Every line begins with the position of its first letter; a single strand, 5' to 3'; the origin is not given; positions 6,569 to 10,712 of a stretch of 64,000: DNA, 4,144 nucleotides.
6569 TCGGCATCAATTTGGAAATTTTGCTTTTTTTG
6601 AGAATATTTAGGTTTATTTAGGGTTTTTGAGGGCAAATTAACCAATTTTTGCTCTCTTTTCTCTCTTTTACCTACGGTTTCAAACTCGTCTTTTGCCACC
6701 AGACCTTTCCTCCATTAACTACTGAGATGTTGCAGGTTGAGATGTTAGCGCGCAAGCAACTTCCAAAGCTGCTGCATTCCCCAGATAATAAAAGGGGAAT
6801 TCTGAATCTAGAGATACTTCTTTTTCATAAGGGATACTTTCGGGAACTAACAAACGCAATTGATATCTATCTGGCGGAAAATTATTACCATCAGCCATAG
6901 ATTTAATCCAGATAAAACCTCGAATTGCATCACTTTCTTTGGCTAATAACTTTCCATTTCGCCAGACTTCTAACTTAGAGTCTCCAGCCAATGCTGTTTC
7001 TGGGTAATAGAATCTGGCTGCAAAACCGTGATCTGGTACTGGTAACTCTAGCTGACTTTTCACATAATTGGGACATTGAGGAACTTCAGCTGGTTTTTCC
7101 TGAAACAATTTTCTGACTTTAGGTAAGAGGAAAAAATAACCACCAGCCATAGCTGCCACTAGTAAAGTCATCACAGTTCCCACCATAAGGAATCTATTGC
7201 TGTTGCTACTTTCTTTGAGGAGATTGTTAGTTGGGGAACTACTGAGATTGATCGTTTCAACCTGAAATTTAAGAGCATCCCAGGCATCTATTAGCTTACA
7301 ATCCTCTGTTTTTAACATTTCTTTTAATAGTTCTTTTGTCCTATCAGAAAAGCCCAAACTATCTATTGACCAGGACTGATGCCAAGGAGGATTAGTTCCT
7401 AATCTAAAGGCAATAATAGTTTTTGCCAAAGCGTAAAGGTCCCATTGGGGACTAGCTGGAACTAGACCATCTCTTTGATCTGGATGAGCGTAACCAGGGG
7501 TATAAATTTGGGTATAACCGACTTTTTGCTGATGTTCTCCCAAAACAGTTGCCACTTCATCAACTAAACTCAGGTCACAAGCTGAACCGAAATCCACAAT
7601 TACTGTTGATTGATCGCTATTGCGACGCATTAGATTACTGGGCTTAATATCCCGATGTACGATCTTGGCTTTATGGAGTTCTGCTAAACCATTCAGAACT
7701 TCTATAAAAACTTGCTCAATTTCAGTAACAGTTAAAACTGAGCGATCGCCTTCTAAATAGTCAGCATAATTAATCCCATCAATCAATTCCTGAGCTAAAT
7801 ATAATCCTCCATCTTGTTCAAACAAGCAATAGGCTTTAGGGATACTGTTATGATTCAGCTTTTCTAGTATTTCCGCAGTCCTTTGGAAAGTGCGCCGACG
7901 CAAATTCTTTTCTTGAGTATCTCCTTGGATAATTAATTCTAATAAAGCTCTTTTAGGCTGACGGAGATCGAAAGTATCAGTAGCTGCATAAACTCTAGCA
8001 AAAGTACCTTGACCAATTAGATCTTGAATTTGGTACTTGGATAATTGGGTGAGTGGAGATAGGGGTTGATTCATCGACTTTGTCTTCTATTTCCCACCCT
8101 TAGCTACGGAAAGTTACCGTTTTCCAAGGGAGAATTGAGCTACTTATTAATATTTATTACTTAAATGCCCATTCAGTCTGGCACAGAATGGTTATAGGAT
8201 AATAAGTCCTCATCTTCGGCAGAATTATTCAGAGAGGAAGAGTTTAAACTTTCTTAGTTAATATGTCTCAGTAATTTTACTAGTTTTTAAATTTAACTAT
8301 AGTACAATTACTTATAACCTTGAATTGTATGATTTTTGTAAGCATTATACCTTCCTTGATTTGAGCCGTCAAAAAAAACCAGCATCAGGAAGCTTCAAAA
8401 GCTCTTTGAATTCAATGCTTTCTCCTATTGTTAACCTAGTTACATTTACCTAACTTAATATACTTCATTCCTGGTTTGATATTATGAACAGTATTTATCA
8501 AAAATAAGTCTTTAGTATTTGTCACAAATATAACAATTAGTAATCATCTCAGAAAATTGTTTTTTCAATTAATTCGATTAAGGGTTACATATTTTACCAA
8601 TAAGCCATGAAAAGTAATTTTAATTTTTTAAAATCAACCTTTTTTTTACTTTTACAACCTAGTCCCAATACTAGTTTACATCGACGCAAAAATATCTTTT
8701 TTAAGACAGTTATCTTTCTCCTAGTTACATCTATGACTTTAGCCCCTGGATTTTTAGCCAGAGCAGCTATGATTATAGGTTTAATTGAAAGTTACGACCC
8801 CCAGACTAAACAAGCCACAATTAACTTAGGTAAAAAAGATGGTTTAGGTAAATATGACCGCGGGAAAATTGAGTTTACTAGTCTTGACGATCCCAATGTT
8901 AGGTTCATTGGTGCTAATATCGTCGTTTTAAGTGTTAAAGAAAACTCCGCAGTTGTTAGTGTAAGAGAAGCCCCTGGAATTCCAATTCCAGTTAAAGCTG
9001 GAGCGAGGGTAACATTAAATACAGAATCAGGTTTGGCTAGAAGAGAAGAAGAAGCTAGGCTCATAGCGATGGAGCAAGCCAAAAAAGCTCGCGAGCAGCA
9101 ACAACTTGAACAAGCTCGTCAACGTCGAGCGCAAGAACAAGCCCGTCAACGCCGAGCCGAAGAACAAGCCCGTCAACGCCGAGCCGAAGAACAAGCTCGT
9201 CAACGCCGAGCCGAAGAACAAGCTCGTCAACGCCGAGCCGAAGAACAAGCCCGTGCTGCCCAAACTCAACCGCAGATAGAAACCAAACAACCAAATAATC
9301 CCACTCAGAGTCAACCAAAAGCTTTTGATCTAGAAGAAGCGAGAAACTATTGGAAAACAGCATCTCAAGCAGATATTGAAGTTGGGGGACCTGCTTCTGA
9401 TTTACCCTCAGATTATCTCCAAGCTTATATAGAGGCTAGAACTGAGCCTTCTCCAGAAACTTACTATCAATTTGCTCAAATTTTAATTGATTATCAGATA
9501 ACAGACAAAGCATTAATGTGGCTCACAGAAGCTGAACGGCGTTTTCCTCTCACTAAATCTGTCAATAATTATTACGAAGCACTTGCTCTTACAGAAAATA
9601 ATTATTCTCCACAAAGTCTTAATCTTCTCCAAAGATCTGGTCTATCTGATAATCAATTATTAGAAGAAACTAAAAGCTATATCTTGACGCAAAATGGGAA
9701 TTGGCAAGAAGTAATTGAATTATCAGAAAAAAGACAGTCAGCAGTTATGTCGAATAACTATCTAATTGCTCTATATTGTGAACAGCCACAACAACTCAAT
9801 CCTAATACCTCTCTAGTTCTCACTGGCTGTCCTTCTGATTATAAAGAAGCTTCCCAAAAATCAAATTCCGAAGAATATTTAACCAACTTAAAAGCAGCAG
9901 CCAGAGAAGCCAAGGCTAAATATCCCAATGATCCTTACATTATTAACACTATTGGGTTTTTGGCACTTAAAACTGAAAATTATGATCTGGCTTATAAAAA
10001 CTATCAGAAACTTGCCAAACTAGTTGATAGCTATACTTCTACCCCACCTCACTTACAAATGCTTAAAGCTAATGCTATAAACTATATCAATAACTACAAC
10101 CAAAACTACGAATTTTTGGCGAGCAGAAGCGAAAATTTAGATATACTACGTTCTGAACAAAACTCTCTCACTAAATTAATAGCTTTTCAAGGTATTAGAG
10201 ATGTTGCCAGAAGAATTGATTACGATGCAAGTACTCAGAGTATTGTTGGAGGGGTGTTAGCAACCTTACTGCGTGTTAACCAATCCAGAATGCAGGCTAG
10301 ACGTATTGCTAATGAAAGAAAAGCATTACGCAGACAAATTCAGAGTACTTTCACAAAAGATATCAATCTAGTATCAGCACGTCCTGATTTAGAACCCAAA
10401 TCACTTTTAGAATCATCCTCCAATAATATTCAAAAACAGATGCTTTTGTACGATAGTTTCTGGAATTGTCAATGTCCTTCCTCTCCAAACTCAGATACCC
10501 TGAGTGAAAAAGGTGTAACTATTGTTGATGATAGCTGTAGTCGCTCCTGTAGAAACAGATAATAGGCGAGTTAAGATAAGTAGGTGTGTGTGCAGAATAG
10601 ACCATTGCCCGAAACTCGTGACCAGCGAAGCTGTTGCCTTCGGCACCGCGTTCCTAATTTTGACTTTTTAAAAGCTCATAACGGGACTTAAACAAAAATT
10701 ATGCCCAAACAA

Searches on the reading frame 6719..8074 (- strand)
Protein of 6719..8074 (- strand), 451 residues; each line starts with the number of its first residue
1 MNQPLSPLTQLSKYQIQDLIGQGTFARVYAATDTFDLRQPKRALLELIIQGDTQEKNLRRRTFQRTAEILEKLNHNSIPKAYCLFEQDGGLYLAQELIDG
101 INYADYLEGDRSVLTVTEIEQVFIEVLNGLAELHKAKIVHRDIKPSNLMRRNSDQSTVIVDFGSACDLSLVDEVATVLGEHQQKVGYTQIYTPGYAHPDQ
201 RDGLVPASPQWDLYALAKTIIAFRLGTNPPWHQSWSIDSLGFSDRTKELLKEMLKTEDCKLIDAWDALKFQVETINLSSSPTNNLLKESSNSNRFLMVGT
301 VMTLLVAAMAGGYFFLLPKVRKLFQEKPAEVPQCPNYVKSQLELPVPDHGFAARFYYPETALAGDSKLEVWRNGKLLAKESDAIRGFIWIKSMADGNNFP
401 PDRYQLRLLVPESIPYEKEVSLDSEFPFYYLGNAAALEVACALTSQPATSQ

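Call 7: search_protein_families(library=pfam, proteins=[window:6719-8074:-], max_evalue=0.01)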
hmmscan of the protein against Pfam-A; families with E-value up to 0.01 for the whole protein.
window:6719-8074:- (451 aa): 5 families
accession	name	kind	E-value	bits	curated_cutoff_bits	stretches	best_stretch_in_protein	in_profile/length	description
PF00069.31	Pkinase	-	4.8e-27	95.4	31.7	1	14-238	1-205/263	Protein kinase domain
PF07714.23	PK_Tyr_Ser-Thr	-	7.2e-16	58.7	23.1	1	16-168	3-152/258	Protein tyrosine and serine/threonine kinase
PF03109.22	ABC1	-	7.8e-06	25.6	22.9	1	64-168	118-217/244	ABC1 atypical kinase-like domain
PF01636.29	APH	-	1.8e-05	25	23.2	1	52-178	86-210/239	Phosphotransferase enzyme family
PF17667.7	Pkinase_fungal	-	6.8e-05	22.2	24.1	1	118-169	287-343/387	Fungal protein kinase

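Call 23: search_protein_families(library=padloc, proteins=[window:6719-8074:-], max_evalue=0.001)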
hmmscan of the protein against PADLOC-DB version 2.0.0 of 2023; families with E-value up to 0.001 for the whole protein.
window:6719-8074:- (451 aa): 34 families (the best 25 are shown)
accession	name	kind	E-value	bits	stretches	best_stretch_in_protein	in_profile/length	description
PDLC04044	PD-T4-6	-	3e-38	129.9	1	12-229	32-238/372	-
PDLC04062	PD-T4-6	-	1.4e-37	127.8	1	12-228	32-236/450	-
PDLC04045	PD-T4-6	-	2.6e-35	120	1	13-230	34-246/350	-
PDLC04047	PD-T4-6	-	1.9e-32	110.7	1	10-217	8-199/327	-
PDLC04042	PD-T4-6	-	1.1e-30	105.3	1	11-219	8-201/292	-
PDLC04053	PD-T4-6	-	7.5e-30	102.4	1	10-223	7-204/311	-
PDLC04138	mad6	-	1.1e-29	101.9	1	10-178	49-213/659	mads_6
PDLC04051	PD-T4-6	-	2.7e-28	97.1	1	13-302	33-321/476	-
PDLC04048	PD-T4-6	-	1.6e-23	81.7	1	13-217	11-199/354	-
PDLC04054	PD-T4-6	-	3.7e-23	80.5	1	5-226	3-209/347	-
PDLC04043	PD-T4-6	-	5.2e-22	76.5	1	9-223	12-210/452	-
PDLC04061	PD-T4-6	-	7.7e-22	76.5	1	11-215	15-208/510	-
PDLC04057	PD-T4-6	-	8e-22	75.8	1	12-179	8-172/443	-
PDLC03920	MkoA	-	1.4e-20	71.2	1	12-269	8-272/1112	-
PDLC04041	PD-T4-6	-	1.5e-20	71.9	1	6-229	22-233/443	-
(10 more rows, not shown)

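Call 53: search_protein_families(library=ncbifam, proteins=[window:6719-8074:-], max_evalue=1)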
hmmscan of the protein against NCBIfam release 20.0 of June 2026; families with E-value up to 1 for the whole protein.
window:6719-8074:- (451 aa): 20 families
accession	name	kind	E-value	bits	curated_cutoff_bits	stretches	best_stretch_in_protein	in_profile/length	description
NF033483.0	PknB_PASTA_kin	equivalog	1.7e-24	86.8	450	1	13-173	8-158/563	Stk1 family PASTA domain-containing Ser/Thr kinase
NF047741.1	antiphage_MADS6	equivalog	4.7e-22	78.2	460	2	107-229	289-402/612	methylation-associated defense system protein kinase MAD6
NF038150.1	lanthi_synth_IV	equivalog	2.4e-19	69.2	650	1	12-255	189-420/851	class IV lanthionine synthetase LanL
NF052427.1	StpK7MSMEG_1200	equivalog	9e-18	64.1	900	1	9-217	4-196/601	serine/threonine protein kinase StpK7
TIGR03903.1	TOMM_kin_cyc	equivalog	2.1e-15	55.7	705.75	1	50-216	12-175/1267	TOMM system kinase/cyclase fusion protein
NF009651.0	PRK13184.1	equivalog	4.9e-13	47.9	839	1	12-217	2-218/932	serine/threonine-protein kinase PknD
NF038151.1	lanthi_synth_III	equivalog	5.8e-10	38.2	575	1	64-228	271-427/833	class III lanthionine synthetase LanKC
TIGR03724.2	arch_bud32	equivalog_domain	5.2e-08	32.6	125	1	56-170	33-136/193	KEOPS complex kinase/ATPase Bud32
NF033442.0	BREX_PglW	equivalog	6.5e-07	27.4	990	1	14-162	514-657/1391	BREX system serine/threonine kinase PglW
NF011463.0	PRK14879.1-4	equivalog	1.1e-06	28.3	188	1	56-165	58-160/237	Kae1-associated kinase Bud32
NF043056.1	T4SS_LegK1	equivalog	1.7e-06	26.9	550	1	14-170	69-244/516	Dot/Icm T4SS effector kinase LegK1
NF011464.0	PRK14879.1-7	equivalog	3.1e-06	27.1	246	1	53-165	43-149/221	Kae1-associated kinase Bud32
NF007174.0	PRK09605.1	equivalog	1.3e-05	23.9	447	1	55-175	375-483/535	bifunctional N(6)-L-threonylcarbamoyladenine synthase/serine/threonine protein kinase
NF011460.0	PRK14879.1-1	equivalog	9.6e-05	21.6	199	1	83-175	78-167/232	Kae1-associated kinase Bud32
NF053615.1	SerThrKinAfsKStmc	equivalog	0.0001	21.1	1300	1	128-237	123-219/809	protein serine/threonine kinase AfsK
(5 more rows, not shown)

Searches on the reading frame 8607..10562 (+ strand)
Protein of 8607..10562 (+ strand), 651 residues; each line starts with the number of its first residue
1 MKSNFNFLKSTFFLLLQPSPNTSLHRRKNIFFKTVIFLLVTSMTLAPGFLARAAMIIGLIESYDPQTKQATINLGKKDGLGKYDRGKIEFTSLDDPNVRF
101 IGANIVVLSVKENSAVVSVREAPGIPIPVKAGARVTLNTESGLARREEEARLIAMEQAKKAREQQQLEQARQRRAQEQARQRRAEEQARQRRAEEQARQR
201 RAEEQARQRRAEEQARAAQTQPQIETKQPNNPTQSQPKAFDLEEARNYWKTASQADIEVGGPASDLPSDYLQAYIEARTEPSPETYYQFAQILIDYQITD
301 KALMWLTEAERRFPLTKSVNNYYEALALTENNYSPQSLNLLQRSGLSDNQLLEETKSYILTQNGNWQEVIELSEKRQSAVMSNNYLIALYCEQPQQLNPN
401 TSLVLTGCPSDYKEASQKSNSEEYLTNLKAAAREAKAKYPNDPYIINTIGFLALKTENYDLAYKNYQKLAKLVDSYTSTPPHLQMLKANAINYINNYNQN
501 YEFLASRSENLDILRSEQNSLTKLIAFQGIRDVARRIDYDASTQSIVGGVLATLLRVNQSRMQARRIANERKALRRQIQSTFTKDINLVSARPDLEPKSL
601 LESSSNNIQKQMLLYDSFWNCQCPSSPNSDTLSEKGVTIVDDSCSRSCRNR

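Call 7: search_protein_families(library=pfam, proteins=[window:8607-10562:+], max_evalue=0.01)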
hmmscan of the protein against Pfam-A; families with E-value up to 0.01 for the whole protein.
window:8607-10562:+ (651 aa): 0 families

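Call 23: search_protein_families(library=padloc, proteins=[window:8607-10562:+], max_evalue=0.001)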
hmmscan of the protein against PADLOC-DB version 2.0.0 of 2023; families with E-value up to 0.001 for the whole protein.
window:8607-10562:+ (651 aa): 0 families

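Call 53: search_protein_families(library=ncbifam, proteins=[window:8607-10562:+], max_evalue=1)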
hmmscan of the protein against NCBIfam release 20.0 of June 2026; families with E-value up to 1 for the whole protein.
window:8607-10562:+ (651 aa): 6 families
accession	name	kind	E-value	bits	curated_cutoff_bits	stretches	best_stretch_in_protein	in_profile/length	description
NF010443.0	PRK13869.1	subfamily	0.00044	19.1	446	1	520-591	141-212/405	plasmid-partitioning protein RepA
NF043060.1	MAP_0585_fam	equivalog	0.0077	16.3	170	1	158-285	110-234/319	MAP_0585 family protein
TIGR03453.1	partition_RepA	equivalog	0.05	12.4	348.45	1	521-595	125-199/387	plasmid partitioning protein RepA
NF005844.0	PRK07764.1-3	equivalog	0.052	12.3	964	1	154-237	388-494/841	DNA polymerase III subunit gamma and tau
NF033838.0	PspC_subgroup_1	exception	0.3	9.7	700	1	143-246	348-453/684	pneumococcal surface protein PspC, choline-binding form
NF046048.1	NlpC_P60_DIP1281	equivalog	0.63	8.8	517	0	133-246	190-301/587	DIP1281 family NlpC/P60 protein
